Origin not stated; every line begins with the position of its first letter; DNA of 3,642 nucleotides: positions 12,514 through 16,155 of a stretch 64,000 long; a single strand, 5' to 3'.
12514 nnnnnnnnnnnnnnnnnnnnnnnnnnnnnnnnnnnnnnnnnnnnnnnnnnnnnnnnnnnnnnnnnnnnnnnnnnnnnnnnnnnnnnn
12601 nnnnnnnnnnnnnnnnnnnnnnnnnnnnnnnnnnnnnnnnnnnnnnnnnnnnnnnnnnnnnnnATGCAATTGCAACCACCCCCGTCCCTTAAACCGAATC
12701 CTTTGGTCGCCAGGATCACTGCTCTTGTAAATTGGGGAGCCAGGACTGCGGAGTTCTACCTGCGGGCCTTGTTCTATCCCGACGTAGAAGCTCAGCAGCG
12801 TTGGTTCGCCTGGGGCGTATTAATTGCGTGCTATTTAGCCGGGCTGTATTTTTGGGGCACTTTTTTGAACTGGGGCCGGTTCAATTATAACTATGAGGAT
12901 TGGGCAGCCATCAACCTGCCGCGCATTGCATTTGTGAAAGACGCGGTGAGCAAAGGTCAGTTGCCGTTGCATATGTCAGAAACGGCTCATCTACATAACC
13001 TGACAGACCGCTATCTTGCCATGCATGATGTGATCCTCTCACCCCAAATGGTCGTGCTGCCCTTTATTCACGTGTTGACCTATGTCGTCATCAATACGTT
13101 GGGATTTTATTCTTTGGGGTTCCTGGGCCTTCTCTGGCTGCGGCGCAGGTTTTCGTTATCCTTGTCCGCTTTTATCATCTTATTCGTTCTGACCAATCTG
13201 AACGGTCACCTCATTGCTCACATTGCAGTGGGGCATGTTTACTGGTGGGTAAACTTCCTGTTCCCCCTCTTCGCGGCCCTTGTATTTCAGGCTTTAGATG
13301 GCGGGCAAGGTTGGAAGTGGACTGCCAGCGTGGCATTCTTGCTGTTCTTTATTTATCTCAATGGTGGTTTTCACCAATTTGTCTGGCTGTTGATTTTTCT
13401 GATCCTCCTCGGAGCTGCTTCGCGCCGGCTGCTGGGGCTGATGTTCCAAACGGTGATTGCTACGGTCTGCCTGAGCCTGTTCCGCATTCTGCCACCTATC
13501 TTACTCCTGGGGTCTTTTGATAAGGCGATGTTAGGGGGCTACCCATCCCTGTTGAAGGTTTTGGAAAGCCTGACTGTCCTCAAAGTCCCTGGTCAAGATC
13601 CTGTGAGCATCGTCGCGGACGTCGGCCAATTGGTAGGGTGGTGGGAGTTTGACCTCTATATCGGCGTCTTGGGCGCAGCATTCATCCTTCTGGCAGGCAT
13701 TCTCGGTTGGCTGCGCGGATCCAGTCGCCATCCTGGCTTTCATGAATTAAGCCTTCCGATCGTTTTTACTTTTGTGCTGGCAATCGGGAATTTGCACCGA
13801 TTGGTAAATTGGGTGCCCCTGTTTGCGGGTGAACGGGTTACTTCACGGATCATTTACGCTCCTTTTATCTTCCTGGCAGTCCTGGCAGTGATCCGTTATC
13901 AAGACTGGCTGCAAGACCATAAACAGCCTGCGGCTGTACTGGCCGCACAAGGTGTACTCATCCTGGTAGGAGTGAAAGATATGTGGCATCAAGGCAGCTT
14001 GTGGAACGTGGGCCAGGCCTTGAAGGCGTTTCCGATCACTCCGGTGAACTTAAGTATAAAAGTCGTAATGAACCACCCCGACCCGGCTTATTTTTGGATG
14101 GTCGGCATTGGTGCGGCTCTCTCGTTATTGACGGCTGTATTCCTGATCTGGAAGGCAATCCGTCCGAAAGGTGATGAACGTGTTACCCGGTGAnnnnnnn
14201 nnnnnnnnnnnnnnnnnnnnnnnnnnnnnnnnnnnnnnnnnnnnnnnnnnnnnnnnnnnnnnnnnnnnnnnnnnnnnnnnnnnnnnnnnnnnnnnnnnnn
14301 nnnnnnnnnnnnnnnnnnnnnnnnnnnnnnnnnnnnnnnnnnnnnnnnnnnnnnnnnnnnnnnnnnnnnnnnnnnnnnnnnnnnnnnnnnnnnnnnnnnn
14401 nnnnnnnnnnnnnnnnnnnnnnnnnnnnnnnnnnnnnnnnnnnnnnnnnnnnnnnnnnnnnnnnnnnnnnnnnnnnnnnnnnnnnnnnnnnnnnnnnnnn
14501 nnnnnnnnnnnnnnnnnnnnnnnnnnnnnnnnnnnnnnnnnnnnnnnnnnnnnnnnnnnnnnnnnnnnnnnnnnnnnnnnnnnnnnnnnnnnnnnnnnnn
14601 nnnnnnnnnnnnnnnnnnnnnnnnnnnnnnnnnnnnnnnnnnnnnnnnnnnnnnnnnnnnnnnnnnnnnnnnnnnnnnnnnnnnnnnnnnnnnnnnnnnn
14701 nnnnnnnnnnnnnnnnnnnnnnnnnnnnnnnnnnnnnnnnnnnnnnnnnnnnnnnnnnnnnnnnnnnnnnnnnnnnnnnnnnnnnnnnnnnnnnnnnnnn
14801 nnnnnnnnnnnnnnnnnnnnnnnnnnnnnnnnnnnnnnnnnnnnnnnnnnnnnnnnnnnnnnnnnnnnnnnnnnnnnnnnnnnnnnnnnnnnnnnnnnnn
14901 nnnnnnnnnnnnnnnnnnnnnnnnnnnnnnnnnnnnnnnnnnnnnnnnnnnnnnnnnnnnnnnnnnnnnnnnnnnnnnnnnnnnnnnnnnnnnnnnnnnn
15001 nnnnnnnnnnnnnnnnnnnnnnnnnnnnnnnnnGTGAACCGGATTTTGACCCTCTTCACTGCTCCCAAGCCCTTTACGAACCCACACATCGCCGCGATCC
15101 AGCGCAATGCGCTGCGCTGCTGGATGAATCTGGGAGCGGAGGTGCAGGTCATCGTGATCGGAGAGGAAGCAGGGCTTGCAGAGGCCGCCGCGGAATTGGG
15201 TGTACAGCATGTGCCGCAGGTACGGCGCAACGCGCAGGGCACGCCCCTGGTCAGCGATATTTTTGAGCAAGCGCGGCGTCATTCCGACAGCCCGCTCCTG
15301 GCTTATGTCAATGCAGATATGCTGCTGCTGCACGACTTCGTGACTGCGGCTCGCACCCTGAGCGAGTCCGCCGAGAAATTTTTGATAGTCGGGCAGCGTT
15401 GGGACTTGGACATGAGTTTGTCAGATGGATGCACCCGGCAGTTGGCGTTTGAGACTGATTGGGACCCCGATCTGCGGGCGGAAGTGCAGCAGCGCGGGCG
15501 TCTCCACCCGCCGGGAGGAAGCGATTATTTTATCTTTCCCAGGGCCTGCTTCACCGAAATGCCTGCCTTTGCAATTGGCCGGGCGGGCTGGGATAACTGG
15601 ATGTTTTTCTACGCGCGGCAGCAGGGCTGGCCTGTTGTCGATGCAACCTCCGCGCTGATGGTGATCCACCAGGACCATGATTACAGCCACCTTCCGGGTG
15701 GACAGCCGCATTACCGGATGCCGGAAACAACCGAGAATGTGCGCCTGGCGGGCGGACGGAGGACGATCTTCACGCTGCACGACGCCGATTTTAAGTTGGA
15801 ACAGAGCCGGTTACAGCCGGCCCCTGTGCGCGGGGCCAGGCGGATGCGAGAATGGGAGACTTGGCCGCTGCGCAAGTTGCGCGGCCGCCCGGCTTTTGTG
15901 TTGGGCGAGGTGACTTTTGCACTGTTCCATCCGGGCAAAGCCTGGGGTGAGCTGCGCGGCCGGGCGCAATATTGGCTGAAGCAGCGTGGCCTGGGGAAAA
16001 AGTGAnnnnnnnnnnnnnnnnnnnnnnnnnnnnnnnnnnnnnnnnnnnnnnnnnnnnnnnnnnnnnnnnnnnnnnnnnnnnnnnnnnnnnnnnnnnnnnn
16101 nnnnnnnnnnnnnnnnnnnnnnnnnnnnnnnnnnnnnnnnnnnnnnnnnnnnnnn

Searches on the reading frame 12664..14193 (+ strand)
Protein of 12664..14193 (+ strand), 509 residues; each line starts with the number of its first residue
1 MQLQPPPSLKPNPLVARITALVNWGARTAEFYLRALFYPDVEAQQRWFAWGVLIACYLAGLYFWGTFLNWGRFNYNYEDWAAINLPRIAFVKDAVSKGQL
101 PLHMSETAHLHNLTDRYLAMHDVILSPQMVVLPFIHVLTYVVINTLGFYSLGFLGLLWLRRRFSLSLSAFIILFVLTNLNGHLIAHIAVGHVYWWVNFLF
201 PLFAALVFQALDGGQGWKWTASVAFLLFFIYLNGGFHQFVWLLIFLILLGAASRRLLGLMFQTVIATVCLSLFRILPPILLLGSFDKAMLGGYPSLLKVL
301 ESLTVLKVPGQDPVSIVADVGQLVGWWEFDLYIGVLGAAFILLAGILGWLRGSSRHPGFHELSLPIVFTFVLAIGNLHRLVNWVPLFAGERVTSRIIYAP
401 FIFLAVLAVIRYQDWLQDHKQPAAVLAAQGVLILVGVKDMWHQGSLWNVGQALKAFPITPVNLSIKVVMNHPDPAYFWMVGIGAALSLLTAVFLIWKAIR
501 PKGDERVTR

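Call 11: search_protein_families(library=pfam, proteins=[window:12664-14193:+], max_evalue=0.001)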
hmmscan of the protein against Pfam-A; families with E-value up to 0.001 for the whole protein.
window:12664-14193:+ (509 aa): 0 families

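Call 57: search_protein_families(library=ncbifam, proteins=[window:12664-14193:+], max_evalue=0.01)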
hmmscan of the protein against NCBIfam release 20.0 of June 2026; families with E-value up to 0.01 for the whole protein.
window:12664-14193:+ (509 aa): 0 families

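Call 69: search_protein_families(library=pfam, proteins=[window:12664-14193:+], max_evalue=5)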
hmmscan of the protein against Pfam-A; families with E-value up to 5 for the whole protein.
window:12664-14193:+ (509 aa): 2 families
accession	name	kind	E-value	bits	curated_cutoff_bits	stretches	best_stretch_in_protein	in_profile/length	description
PF09534.15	Trp_oprn_chp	-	0.047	14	29.6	1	334-499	4-141/180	Tryptophan-associated transmembrane protein (Trp_oprn_chp)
PF21221.3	B_lactamase-like_C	-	0.14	12.3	27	0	26-51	6-31/46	Metallo-beta-lactamase-like, C-terminal domain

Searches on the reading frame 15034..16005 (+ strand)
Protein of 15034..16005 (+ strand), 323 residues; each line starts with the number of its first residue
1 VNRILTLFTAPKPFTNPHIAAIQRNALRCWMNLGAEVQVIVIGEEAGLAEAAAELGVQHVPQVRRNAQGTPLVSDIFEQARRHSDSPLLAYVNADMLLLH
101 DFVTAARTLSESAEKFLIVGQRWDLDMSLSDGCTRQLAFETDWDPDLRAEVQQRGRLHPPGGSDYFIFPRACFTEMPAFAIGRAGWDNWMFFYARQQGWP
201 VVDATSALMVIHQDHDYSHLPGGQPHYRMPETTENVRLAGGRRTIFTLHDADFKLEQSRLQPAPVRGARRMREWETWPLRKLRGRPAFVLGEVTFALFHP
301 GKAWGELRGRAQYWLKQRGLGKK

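Call 11: search_protein_families(library=pfam, proteins=[window:15034-16005:+], max_evalue=0.001)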
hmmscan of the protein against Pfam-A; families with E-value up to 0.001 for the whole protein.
window:15034-16005:+ (323 aa): 0 families

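Call 57: search_protein_families(library=ncbifam, proteins=[window:15034-16005:+], max_evalue=0.01)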
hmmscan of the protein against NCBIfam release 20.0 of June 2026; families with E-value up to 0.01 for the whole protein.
window:15034-16005:+ (323 aa): 0 families

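Call 69: search_protein_families(library=pfam, proteins=[window:15034-16005:+], max_evalue=5)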
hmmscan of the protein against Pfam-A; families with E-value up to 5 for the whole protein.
window:15034-16005:+ (323 aa): 1 family
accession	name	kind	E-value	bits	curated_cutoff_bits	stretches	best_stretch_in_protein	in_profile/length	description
PF16833.10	EKLF_TAD2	-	0.67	10.4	25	0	123-130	15-22/27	Erythroid krueppel-like transcription factor, transactivation 2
